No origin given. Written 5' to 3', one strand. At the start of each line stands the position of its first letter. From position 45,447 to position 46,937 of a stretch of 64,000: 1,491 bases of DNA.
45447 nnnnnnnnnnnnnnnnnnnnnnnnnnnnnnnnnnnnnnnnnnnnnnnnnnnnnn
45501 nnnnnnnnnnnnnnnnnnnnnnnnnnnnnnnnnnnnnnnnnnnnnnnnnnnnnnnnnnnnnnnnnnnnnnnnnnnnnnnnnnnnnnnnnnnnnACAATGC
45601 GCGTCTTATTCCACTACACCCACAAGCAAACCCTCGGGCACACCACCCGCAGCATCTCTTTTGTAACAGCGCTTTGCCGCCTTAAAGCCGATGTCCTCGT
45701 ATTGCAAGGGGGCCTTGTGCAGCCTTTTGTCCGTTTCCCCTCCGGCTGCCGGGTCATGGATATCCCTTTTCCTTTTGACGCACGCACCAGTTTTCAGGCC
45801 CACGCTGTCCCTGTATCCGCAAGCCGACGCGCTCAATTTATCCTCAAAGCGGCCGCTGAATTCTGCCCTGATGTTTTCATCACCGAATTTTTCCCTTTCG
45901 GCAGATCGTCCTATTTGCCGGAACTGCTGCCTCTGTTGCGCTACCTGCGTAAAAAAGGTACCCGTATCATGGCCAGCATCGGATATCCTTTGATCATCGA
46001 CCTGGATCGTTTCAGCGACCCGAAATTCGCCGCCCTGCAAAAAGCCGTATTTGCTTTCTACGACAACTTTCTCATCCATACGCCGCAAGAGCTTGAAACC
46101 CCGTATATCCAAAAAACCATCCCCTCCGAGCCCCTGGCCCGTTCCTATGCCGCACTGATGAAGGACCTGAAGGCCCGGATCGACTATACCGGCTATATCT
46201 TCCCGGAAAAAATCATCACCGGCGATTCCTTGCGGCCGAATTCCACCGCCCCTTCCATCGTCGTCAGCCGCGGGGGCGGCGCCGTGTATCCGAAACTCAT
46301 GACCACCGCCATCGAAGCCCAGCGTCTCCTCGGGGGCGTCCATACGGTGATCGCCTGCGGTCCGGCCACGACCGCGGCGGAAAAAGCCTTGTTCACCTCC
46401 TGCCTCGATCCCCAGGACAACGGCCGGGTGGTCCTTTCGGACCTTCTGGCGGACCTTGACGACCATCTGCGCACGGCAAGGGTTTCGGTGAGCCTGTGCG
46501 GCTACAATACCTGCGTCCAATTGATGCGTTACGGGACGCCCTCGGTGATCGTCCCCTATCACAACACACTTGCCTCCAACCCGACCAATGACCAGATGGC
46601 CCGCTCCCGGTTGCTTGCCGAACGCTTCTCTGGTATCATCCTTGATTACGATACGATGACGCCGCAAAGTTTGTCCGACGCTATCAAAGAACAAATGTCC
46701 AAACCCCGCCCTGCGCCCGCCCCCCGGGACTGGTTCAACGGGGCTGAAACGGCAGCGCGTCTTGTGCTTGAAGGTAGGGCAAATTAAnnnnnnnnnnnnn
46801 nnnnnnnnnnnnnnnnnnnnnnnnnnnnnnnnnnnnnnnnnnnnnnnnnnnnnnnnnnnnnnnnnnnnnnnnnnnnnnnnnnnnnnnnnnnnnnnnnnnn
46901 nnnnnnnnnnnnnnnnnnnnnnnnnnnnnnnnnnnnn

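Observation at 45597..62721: Two convergent GT-B/radical-SAM gene pairs in mirror orientation, each with an identical 53-nt 3' overlap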

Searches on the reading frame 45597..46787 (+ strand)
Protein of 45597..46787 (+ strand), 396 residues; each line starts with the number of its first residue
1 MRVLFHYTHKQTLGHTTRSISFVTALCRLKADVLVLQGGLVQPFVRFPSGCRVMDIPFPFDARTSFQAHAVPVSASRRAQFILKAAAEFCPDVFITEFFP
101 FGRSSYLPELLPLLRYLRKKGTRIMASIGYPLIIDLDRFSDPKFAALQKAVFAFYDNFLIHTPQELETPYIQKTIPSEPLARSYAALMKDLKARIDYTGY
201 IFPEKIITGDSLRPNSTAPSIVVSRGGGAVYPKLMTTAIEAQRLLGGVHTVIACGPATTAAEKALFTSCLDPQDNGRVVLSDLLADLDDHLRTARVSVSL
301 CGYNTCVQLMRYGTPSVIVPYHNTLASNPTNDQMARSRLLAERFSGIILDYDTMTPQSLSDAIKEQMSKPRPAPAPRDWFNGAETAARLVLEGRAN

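Call 3: search_protein_families(library=pfam, proteins=[window:45597-46787:+], max_evalue=0.01)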
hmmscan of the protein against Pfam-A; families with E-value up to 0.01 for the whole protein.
window:45597-46787:+ (396 aa): 1 family
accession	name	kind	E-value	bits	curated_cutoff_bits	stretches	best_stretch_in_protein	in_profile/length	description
PF04101.22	Glyco_tran_28_C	-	1.2e-08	35.6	22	1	248-371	31-145/166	Glycosyltransferase family 28 C-terminal domain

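Call 11: search_protein_families(library=ncbifam, proteins=[window:45597-46787:+], max_evalue=0.001)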
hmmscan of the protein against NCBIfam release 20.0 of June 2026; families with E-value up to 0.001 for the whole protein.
window:45597-46787:+ (396 aa): 0 families

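Call 12: find_homologous_proteins(query=window:45597-46787:+)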
Query window:45597-46787:+ (396 aa): 189 proteins with E <= 0.001 among 8000 candidates; the best 120 are listed.
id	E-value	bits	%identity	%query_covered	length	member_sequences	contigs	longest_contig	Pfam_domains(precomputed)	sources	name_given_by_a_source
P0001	4.1e-264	893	100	100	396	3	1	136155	PF04101.23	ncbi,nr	ncbi:MAG: hypothetical protein KGJ95_02830 [Candidatus Omnitrophica bacterium]|nr:hypothetical prote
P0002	1.6e-195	667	74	100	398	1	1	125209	PF04101.23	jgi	jgi:predicted glycosyltransferase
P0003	2.9e-192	657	73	100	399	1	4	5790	PF04101.23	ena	-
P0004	1.2e-190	651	72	100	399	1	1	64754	PF04101.23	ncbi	-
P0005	1.6e-190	651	72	100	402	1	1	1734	PF04101.23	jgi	jgi:predicted glycosyltransferase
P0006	2.5e-190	650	74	99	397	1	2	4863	PF04101.23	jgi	jgi:predicted glycosyltransferase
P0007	2.8e-189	647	72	100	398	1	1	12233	PF04101.23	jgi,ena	-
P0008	3.0e-187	640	72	100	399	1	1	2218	PF04101.23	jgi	jgi:predicted glycosyltransferase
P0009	7.7e-187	639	72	99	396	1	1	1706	PF04101.23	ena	-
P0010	1.0e-186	639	71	99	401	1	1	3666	PF04101.23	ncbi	-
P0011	2.9e-186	637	71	100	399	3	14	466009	PF04101.23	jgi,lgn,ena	-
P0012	5.3e-186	636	71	99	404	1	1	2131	PF04101.23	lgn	-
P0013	9.4e-186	635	71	100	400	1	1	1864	PF04101.23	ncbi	-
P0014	9.9e-186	635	71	100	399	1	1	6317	PF04101.23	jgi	jgi:predicted glycosyltransferase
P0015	1.5e-185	635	71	100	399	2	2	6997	PF04101.23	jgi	jgi:predicted glycosyltransferase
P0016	1.9e-185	634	70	100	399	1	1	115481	PF04101.23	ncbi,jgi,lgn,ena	jgi:predicted glycosyltransferase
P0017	3.1e-185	634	71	100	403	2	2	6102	PF04101.23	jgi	jgi:predicted glycosyltransferase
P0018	4.8e-185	633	71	100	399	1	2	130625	PF04101.23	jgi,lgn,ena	-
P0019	5.4e-185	633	72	98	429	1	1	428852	PF04101.23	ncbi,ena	-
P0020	5.6e-185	633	70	100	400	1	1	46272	PF04101.23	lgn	-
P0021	1.9e-184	631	70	100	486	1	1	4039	PF04101.23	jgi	jgi:predicted glycosyltransferase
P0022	2.0e-184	631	70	100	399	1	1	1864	PF04101.23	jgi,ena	-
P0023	6.1e-184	629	70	100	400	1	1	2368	PF04101.23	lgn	-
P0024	9.1e-184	629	70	100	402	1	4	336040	PF04101.23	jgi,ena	-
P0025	1.0e-183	629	70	100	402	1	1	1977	PF04101.23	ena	-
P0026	1.2e-183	628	69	100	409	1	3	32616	PF04101.23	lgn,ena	-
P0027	2.8e-183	627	70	99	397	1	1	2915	PF04101.23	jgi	-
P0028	8.7e-183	626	70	100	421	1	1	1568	PF04101.23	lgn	-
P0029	1.5e-182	625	69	99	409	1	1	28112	PF04101.23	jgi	jgi:predicted glycosyltransferase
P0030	2.2e-182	624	70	100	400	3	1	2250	PF04101.23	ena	-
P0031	2.9e-182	624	71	99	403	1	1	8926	PF04101.23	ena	-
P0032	4.4e-182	623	71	99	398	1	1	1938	PF04101.23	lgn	-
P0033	5.3e-182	623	69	99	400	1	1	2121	PF04101.23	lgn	-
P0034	1.3e-181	622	70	100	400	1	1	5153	PF04101.23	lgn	-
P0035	2.9e-181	621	69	100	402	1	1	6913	PF04101.23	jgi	jgi:predicted glycosyltransferase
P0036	5.1e-181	620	69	100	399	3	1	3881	PF04101.23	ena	-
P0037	2.2e-180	618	70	99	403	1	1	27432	PF04101.23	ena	-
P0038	3.0e-180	617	69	99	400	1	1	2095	PF04101.23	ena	-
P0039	3.5e-180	617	70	99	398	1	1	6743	PF04101.23,PF13579.13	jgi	jgi:predicted glycosyltransferase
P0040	6.2e-180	616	69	100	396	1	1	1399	PF04101.23,PF13579.13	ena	-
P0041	1.8e-179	615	68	100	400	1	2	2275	PF04101.23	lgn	-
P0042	1.9e-179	615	69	100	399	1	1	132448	PF04101.23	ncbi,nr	ncbi:MAG: hypothetical protein HQL12_05165 [Candidatus Omnitrophica bacterium]|nr:hypothetical prote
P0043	4.6e-179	613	68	100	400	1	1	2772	PF04101.23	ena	-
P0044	1.0e-178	612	67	100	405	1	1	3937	PF04101.23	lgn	-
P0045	1.1e-178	612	69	99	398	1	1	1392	PF04101.23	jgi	jgi:predicted glycosyltransferase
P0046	1.6e-178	611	68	100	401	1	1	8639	PF04101.23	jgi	jgi:predicted glycosyltransferase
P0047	3.8e-178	610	69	100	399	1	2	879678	PF04101.23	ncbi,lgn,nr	ncbi:MAG: glycosyltransferase [Candidatus Omnitrophota bacterium]|nr:glycosyltransferase [Candidatus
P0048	6.3e-178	610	68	100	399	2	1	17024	PF04101.23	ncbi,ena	-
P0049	1.5e-177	608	68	100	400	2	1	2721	PF04101.23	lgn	-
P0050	3.0e-177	607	67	100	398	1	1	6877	PF04101.23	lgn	-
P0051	3.0e-177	607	68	99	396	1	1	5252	PF04101.23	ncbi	-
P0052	7.1e-177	606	70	99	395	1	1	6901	PF04101.23,PF13579.13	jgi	jgi:predicted glycosyltransferase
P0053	8.8e-177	606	69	99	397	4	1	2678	PF04101.23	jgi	-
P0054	1.9e-175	601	70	97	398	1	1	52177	PF04101.23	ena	-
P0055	9.5e-175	599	70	99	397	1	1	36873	PF04101.23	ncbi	-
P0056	3.2e-174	597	68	100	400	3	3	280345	PF04101.23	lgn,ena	-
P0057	3.4e-174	597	67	100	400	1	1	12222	PF04101.23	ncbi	-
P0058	4.3e-174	597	65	100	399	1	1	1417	PF04101.23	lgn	-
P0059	1.0e-173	596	68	99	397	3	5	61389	PF04101.23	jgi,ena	-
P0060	2.2e-173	595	66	100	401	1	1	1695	PF04101.23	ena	-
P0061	2.3e-173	595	67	98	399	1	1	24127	PF04101.23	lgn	-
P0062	2.6e-173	594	66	99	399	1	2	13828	PF04101.23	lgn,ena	-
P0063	8.7e-173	593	69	100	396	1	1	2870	PF04101.23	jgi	jgi:predicted glycosyltransferase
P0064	2.0e-172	591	65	100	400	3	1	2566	PF04101.23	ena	-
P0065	2.0e-172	591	65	100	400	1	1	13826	PF04101.23,PF13579.13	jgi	jgi:predicted glycosyltransferase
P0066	3.1e-172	591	66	100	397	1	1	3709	PF04101.23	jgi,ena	-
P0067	3.9e-172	591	68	99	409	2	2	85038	PF04101.23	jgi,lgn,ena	-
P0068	8.8e-172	589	67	99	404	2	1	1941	PF04101.23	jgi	jgi:predicted glycosyltransferase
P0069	1.2e-171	589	66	100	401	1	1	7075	PF04101.23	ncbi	-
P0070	8.0e-171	586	65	100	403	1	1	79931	PF04101.23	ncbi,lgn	-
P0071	1.0e-170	586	65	100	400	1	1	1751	PF04101.23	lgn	-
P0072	6.4e-170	583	66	100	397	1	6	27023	PF04101.23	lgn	-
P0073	1.7e-169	582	66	100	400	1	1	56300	PF04101.23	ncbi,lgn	-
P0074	2.2e-169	581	64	100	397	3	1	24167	PF04101.23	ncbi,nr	ncbi:MAG: hypothetical protein IT395_04305 [Candidatus Omnitrophica bacterium]|nr:hypothetical prote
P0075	5.5e-168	577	65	99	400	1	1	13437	PF04101.23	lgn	-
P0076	6.4e-167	573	64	100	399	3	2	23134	PF04101.23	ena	-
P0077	2.2e-166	572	66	99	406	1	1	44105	PF04101.23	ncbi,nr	ncbi:MAG: hypothetical protein HQL13_00250 [Candidatus Omnitrophica bacterium]|nr:hypothetical prote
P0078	1.2e-165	569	64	99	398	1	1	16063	PF04101.23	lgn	-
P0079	3.0e-165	568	65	100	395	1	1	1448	PF04101.23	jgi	jgi:predicted glycosyltransferase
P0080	4.7e-165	567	65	99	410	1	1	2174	PF04101.23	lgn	-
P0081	8.6e-165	566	62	100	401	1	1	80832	PF04101.23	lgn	-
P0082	1.1e-164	566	64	100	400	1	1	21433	PF04101.23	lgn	-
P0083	1.2e-163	563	64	99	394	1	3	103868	PF04101.23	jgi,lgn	jgi:predicted glycosyltransferase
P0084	5.3e-162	557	70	90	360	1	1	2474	PF04101.23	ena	-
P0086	8.1e-160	550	63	99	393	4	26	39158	PF04101.23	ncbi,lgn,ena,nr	ncbi:MAG: hypothetical protein KA403_04545 [Candidatus Omnitrophica bacterium]|nr:hypothetical prote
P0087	1.2e-159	549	71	87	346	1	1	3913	PF04101.23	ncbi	-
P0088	1.2e-159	549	72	87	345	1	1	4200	PF04101.23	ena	-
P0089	2.5e-157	542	61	99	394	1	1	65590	PF04101.23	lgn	-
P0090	5.8e-155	534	62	99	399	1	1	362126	PF04101.23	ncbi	-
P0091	1.8e-153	529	59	100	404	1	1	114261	PF04101.23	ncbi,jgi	-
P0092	3.8e-153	528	60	100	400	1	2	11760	PF04101.23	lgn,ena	-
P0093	1.5e-152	526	61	99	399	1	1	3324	PF04101.23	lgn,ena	-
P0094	1.9e-151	522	62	100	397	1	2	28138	PF04101.23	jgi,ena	-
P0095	2.4e-151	522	59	100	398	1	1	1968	PF04101.23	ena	-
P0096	2.2e-150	519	59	100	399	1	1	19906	PF04101.23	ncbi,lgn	-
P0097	3.3e-148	512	64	89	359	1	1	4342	PF04101.23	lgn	-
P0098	2.1e-144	499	56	99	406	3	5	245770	PF04101.23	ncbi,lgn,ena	-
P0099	3.6e-144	498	58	99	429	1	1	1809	PF04101.23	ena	-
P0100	2.1e-142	493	58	100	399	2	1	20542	PF04101.23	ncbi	-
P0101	3.3e-142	492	57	98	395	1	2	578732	PF04101.23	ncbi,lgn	-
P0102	1.1e-140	487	58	92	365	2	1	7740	PF04101.23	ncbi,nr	ncbi:MAG: hypothetical protein JNN05_04360 [Candidatus Omnitrophica bacterium]|nr:hypothetical prote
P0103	3.1e-133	462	59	91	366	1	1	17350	PF04101.23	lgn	-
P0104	2.2e-132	460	53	98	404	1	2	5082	PF04101.23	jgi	jgi:predicted glycosyltransferase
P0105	1.2e-131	457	54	99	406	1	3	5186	PF04101.23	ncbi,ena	-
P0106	1.0e-129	451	53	99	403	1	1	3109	PF04101.23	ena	-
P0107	1.3e-129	451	51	100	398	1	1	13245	PF04101.23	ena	-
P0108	3.3e-129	449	70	73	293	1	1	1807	PF04101.23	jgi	jgi:predicted glycosyltransferase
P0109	2.8e-121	423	67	73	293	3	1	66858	PF04101.23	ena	-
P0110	9.1e-115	402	66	70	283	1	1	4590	PF04101.23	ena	-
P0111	1.1e-107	378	45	99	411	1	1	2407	PF04101.23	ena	-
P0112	1.6e-104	368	45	98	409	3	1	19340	PF04101.23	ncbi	-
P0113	8.1e-102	359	44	99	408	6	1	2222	PF04101.23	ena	-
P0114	7.2e-101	356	43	99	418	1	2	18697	PF04101.23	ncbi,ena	-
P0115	2.8e-100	354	43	99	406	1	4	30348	PF04101.23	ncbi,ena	-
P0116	3.9e-100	354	44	99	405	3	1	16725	PF04101.23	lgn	-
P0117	1.0e-98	349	42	100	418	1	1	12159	PF04101.23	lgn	-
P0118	1.3e-98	349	43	99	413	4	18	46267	PF04101.23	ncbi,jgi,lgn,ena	-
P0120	9.6e-97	342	42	99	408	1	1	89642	PF04101.23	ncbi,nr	ncbi:MAG: hypothetical protein HQL16_03860 [Candidatus Omnitrophica bacterium]|nr:hypothetical prote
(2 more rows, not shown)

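Call 16: find_related_loci(query=A2, collection=genome_contigs, flank=10000)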
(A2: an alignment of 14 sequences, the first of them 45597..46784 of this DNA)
Query A2 (396 aa) in genome_contigs; peptide patterns used: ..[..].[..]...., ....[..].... (x = any residue, [..] = any of these).
37 stretches matched a pattern; 29 encode a relative of the query (tblastn E <= 1e-3); 28 distinct loci.
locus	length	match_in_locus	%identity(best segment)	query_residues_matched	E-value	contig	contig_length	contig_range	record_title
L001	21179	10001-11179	72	1-390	0e+0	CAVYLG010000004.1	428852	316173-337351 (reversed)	MAG: Candidatus Omnitrophota bacterium isolate MFD01476.bin.2.120 genome assembly, contig: contig_28232, whole genome sh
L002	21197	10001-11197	69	1-396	0e+0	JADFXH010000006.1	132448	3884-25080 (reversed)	MAG: Candidatus Omnitrophota bacterium isolate nDJH13bin20 nDJH13_bin20_NODE_6_length_132448_cov_8.034129, whole genome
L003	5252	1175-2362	68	1-393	0e+0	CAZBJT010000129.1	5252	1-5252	MAG TPA_asm: uncultured Planctomycetales bacterium isolate binchicken_co54_492 genome assembly, contig: NODE_29885_lengt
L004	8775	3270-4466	68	1-396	0e+0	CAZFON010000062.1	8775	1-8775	MAG TPA_asm: uncultured Planctomycetales bacterium isolate binchicken_co50_257 genome assembly, contig: NODE_10543_lengt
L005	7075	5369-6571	66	1-396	0e+0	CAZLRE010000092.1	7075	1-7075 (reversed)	MAG TPA_asm: uncultured Planctomycetales bacterium isolate binchicken_co16_163 genome assembly, contig: NODE_17375_lengt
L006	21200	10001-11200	66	1-396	1e-176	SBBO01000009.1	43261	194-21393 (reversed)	MAG: Planctomycetales bacterium isolate Bin_37_8 Hy_contig8786, whole genome shotgun sequence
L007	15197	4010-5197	66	1-394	1e-175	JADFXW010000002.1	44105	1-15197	MAG: Candidatus Omnitrophota bacterium isolate nDJH2bin13 nDJH2_bin13_NODE_2_length_44105_cov_2.951976, whole genome sho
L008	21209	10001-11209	65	1-396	6e-172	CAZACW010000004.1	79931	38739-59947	MAG TPA_asm: uncultured Planctomycetales bacterium isolate SRP273308_co1_408 genome assembly, contig: NODE_322_length_79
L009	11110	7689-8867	63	1-392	1e-167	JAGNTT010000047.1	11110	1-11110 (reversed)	MAG: Candidatus Omnitrophota bacterium isolate Go_SlAct_bin_392 Go_SlAct_27991_length_11110_cov_10.184558, whole genome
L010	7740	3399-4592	60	1-396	4e-167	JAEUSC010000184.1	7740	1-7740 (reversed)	MAG: Candidatus Omnitrophota bacterium isolate new MAG-293 k141_3874549, whole genome shotgun sequence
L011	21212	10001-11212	59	1-396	6e-164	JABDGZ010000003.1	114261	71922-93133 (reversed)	MAG: Candidatus Omnitrophota bacterium isolate BWOrgControl_Nextera71_MAG1 3300021028.a:Ga0206863_1003, whole genome sho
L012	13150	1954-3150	59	1-396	3e-158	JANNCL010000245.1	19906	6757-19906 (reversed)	MAG: Candidatus Omnitrophota bacterium isolate OTE_78_metabat_191 OTE_78_k141_112144, whole genome shotgun sequence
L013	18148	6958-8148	64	1-396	5e-178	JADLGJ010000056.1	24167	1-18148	MAG: Candidatus Omnitrophota bacterium isolate SJ432 c_000000728817, whole genome shotgun sequence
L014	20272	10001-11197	58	1-396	9e-151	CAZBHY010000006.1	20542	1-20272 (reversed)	MAG TPA_asm: uncultured Planctomycetales bacterium isolate binchicken_co117_143 genome assembly, contig: NODE_4890_lengt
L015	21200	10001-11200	56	1-392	2e-146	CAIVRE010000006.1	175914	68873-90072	MAG: Candidatus Omnitrophica bacterium isolate AM-lipid-02-D9_bin-0629 genome assembly, contig: bin-0629:06/34, whole ge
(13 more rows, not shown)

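Call 26: search_solved_structures(query=A2, max_evalue=1)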
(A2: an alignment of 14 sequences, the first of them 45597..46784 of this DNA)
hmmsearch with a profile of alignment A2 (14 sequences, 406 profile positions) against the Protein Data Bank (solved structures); distinct sequences matched with E-value up to 1: 2.
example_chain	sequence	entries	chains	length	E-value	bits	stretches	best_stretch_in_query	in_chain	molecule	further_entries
7e5w_A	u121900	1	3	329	0.46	12.3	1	257-314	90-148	Catabolite control protein A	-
10zg_A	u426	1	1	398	0.63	11.9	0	286-380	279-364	Glycosyl transferase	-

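Call 39: predict_structure(alignment_id=A2)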
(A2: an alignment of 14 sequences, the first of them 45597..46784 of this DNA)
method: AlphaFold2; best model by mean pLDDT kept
length: 396 residues; sequences in the alignment: 14
mean_pLDDT: 87.3   pTM: 0.88
mean pLDDT of the five models: 87.3, 85.3, 85.2, 84.3, 84.1
residues with pLDDT >= 90: 237; 70-90: 116; 50-70: 34; < 50: 9
segments of 3 or more residues with pLDDT < 50: 64-71
pLDDT, mean of each block of 10 residues (from residue 1): 88 81 97 93 86 89 47 78 97 94 86 97 95 88 93 96 93 89 93 96 81 59 71 89 89 83 90 85 82 92 89 94 64 90 95 94 96 96 97 72
secondary structure, 60 per line:
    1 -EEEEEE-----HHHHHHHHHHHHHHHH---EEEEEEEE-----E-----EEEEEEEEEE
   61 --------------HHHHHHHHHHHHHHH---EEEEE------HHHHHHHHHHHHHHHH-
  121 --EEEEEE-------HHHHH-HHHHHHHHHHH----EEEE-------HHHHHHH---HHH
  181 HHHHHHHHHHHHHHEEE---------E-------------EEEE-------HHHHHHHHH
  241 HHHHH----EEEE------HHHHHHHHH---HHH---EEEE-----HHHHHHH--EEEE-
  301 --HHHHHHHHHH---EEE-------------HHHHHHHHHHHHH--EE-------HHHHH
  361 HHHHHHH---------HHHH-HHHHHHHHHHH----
elements in order: E2-7 H13-28 E32-39 E51-60 H75-89 E93-97 H104-119 E123-128 H136-140 H142-152 E157-160 H168-174 H178-194 E195-197 E221-224 H232-245 E250-253 H260-268 E278-281 H287-293 E296-299 H303-312 E316-318 H332-344 H356-367 H377-380 H382-392

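Call 42: fold_search(model_id=the predicted structure, library=pdb)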
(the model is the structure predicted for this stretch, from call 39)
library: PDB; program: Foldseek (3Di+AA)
matches with E <= 10: 1799; with E <= 0.001: 380
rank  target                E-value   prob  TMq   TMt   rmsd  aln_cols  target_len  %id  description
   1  3oth_B                2.1e-15  1.00  0.59  0.60   8.1       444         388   15  Crystal Structure of CalG1, Calicheamicin Glycostyltransferase, TDP and calicheamicin alpha3I bound form (released 2010-12-15)
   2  3oth_A                6.6e-15  1.00  0.59  0.59   7.5       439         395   16  Crystal Structure of CalG1, Calicheamicin Glycostyltransferase, TDP and calicheamicin alpha3I bound form (released 2010-12-15)
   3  6j31_C                2.0e-14  1.00  0.63  0.64   5.9       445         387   17  Crystal Structure Analysis of the Glycotransferase of kitacinnamycin (released 2020-01-15)
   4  3ia7_A                2.3e-14  1.00  0.55  0.55   7.8       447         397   16  Crystal Structure of CalG4, the Calicheamicin Glycosyltransferase (released 2010-06-02)
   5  8hjo_A                3.5e-14  1.00  0.62  0.56   7.2       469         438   16  Crystal structure of glycosyltransferase SgUGT94-289-3 in complex with UDP state 2 (released 2024-05-29)
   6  3ia7_B                3.9e-14  1.00  0.56  0.57   7.9       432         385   16  Crystal Structure of CalG4, the Calicheamicin Glycosyltransferase (released 2010-06-02)
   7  3otg                  4.4e-14  1.00  0.58  0.59   8.4       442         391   16  Crystal Structure of CalG1, Calicheamicin Glycostyltransferase, TDP bound form (released 2010-12-15)
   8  8x8p_A                5.6e-14  1.00  0.57  0.51   8.3       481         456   14  Phenylethanol rhamnosyltransferase (CmGT3) (released 2024-04-17)
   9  7d1i_B                9.0e-14  1.00  0.51  0.59   8.1       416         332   14  Crystal structure of acinetobacter baumannii MurG (released 2021-07-14)
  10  8x8p_B                9.5e-14  1.00  0.59  0.53   8.2       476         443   15  Phenylethanol rhamnosyltransferase (CmGT3) (released 2024-04-17)
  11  6j31_A                1.0e-13  1.00  0.62  0.63   6.1       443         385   17  Crystal Structure Analysis of the Glycotransferase of kitacinnamycin (released 2020-01-15)
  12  7vlb_A                1.2e-13  1.00  0.63  0.65   6.0       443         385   14  Crystal structure of UGT109A1 from Bacillus (released 2022-10-05)
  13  8chd_A                1.3e-13  1.00  0.55  0.48  12.2       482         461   11  NtUGT1 in two conformations (released 2024-02-21)
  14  8j2v                  1.4e-13  1.00  0.54  0.47   9.1       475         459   13  Glucosyl transferase NbUGT72AY1 co-crystallized with Scopoletin (released 2024-04-17)
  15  2iyf_B                1.4e-13  1.00  0.54  0.55   7.0       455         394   16  The crystal structure of macrolide glycosyltransferases: A blueprint for antibiotic engineering (released 2007-03-27)
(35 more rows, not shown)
